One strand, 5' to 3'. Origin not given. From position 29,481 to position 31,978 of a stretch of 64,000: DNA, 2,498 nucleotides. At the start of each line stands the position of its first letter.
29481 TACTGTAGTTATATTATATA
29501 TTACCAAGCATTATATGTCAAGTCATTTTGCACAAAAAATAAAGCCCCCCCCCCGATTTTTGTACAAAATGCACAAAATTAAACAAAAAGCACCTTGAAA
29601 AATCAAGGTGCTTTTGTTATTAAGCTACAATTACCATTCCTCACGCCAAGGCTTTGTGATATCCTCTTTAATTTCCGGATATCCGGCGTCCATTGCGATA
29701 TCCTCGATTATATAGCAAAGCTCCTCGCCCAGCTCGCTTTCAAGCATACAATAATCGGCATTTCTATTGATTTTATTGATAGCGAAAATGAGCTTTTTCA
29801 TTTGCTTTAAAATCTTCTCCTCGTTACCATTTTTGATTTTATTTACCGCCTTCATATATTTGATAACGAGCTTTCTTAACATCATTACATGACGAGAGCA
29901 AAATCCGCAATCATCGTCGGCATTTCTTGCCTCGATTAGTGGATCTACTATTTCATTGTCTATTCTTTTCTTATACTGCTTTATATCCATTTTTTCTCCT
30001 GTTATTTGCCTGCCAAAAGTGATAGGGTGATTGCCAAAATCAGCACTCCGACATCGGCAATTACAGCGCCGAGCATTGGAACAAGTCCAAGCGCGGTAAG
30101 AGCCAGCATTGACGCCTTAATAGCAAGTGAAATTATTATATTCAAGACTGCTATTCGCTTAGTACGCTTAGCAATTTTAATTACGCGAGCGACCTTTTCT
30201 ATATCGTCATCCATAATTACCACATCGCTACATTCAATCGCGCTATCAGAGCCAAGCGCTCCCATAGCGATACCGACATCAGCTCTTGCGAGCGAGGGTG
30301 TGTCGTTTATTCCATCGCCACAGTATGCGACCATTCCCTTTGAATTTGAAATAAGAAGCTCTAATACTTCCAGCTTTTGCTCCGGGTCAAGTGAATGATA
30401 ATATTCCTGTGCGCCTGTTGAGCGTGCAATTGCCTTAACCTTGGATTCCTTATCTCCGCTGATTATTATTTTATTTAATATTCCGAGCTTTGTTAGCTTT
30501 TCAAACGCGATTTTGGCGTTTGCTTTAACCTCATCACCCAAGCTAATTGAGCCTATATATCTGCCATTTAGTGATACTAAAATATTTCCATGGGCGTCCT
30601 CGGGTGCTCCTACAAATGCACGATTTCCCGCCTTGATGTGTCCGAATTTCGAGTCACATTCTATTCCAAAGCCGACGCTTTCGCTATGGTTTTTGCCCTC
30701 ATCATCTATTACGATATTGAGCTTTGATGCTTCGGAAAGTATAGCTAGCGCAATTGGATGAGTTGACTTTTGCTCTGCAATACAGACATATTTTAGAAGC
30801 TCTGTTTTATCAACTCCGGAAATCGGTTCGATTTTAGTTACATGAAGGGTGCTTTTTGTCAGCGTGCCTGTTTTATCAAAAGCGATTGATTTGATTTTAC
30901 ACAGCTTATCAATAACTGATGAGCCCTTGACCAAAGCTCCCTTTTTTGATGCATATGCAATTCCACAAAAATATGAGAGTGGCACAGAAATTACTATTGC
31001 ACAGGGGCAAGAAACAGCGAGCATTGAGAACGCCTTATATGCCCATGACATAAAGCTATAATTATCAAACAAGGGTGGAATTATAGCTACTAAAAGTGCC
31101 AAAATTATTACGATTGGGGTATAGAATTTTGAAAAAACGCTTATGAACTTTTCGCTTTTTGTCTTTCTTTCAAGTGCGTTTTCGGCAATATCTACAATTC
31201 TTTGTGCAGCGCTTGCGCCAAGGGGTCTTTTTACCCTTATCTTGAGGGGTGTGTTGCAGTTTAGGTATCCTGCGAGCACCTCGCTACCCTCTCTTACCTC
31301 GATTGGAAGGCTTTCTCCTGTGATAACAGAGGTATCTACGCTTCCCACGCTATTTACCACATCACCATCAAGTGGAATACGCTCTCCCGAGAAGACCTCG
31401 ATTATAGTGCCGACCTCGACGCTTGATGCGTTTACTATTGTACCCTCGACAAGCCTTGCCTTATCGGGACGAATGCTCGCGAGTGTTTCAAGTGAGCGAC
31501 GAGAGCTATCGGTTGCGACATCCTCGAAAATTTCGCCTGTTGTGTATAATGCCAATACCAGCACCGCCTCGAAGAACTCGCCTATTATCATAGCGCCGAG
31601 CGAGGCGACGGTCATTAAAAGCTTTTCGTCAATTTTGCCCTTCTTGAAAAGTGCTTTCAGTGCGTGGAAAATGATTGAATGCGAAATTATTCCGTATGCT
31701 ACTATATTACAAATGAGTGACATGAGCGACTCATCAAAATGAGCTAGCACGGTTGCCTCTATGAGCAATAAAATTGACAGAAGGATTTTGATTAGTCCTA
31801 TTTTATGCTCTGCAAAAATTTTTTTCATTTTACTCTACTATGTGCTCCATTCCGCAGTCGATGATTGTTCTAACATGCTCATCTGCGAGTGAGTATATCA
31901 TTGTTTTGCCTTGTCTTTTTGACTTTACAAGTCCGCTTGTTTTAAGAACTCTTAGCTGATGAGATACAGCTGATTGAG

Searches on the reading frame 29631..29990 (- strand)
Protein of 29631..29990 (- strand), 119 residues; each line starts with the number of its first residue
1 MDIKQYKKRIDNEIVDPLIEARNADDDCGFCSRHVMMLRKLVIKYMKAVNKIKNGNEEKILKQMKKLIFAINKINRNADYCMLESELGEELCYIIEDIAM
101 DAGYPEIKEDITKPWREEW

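Call 11: search_protein_families(library=pfam, proteins=[window:29631-29990:-])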
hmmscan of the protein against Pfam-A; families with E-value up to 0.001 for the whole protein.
window:29631-29990:- (119 aa): 0 families

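Call 24: find_encoding_contigs(protein=window:29631-29990:-, flank=5000, max_places=10)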
Protein window:29631-29990:- (119 aa): 24 contigs read that carry it; 10 places shown.
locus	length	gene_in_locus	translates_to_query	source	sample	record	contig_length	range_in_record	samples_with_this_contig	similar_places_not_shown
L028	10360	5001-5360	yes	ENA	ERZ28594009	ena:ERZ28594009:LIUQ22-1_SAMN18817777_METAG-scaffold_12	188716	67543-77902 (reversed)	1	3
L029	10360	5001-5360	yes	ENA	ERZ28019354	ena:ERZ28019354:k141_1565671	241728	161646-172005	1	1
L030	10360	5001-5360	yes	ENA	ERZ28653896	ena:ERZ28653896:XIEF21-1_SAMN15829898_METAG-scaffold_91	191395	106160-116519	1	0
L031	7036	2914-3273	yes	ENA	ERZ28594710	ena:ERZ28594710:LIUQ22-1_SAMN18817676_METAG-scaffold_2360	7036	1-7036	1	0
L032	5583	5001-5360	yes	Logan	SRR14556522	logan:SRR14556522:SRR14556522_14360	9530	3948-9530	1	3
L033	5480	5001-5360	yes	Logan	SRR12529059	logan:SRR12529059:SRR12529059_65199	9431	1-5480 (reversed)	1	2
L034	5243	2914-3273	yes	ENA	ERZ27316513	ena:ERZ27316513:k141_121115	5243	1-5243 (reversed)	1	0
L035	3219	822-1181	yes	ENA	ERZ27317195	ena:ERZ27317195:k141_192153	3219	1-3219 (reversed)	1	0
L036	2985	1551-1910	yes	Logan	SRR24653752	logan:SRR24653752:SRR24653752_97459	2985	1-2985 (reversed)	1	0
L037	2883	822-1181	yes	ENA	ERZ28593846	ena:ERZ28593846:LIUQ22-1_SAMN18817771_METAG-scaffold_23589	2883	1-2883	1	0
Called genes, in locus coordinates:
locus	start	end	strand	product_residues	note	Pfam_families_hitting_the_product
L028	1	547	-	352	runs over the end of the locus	PF02540:NAD_synthase (faint), PF03054:tRNA_Me_trans, PF06508:QueC (faint), PF20259:tRNA_Me_trans_M, PF20258:tRNA_Me_trans_C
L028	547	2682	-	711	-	PF08531:Bac_rhamnosid_N, PF05592:Bac_rhamnosid, PF17389:Bac_rhamnosid6H, PF17390:Bac_rhamnosid_C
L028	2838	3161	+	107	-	PF12840:HTH_20, PF01022:HTH_5, PF12802:MarR_2 (weak)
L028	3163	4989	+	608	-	PF00122:E1-E2_ATPase, PF00702:Hydrolase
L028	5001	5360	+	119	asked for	-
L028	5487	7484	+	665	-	PF13306:LRR_5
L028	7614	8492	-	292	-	PF01263:Aldose_epim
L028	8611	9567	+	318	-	PF04055:Radical_SAM, PF13353:Fer4_12 (faint)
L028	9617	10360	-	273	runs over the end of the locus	-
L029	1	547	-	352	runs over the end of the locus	PF02540:NAD_synthase (faint), PF03054:tRNA_Me_trans, PF06508:QueC (faint), PF20259:tRNA_Me_trans_M, PF20258:tRNA_Me_trans_C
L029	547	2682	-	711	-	PF08531:Bac_rhamnosid_N, PF05592:Bac_rhamnosid, PF17389:Bac_rhamnosid6H, PF17390:Bac_rhamnosid_C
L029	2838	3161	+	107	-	PF12840:HTH_20, PF01022:HTH_5, PF12802:MarR_2 (weak)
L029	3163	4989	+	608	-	PF00122:E1-E2_ATPase, PF00702:Hydrolase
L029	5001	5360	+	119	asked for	-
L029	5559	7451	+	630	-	PF13306:LRR_5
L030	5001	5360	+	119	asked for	-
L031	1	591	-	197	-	?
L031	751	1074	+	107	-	PF12840:HTH_20, PF01022:HTH_5, PF12802:MarR_2 (weak)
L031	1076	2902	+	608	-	PF00122:E1-E2_ATPase, PF00702:Hydrolase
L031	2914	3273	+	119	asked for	-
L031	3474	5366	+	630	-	PF13306:LRR_5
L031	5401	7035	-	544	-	?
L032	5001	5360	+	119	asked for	-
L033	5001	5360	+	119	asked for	-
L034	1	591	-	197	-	?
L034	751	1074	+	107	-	PF12840:HTH_20, PF01022:HTH_5, PF12802:MarR_2 (weak)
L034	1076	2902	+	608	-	PF00122:E1-E2_ATPase, PF00702:Hydrolase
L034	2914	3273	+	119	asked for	-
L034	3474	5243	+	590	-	?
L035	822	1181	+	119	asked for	-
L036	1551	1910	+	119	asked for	-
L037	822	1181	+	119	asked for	-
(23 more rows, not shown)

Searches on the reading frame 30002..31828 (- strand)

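Call 11: search_protein_families(library=pfam, proteins=[window:30002-31828:-])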
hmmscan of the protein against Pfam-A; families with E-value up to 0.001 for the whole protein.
window:30002-31828:- (608 aa): 2 families
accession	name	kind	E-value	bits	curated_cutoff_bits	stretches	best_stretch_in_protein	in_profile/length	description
PF00122.25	E1-E2_ATPase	-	7e-39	133.6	28.1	1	131-296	17-181/181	E1-E2 ATPase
PF00702.32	Hydrolase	-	9.6e-21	75.5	26.4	1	312-517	1-191/191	haloacid dehalogenase-like hydrolase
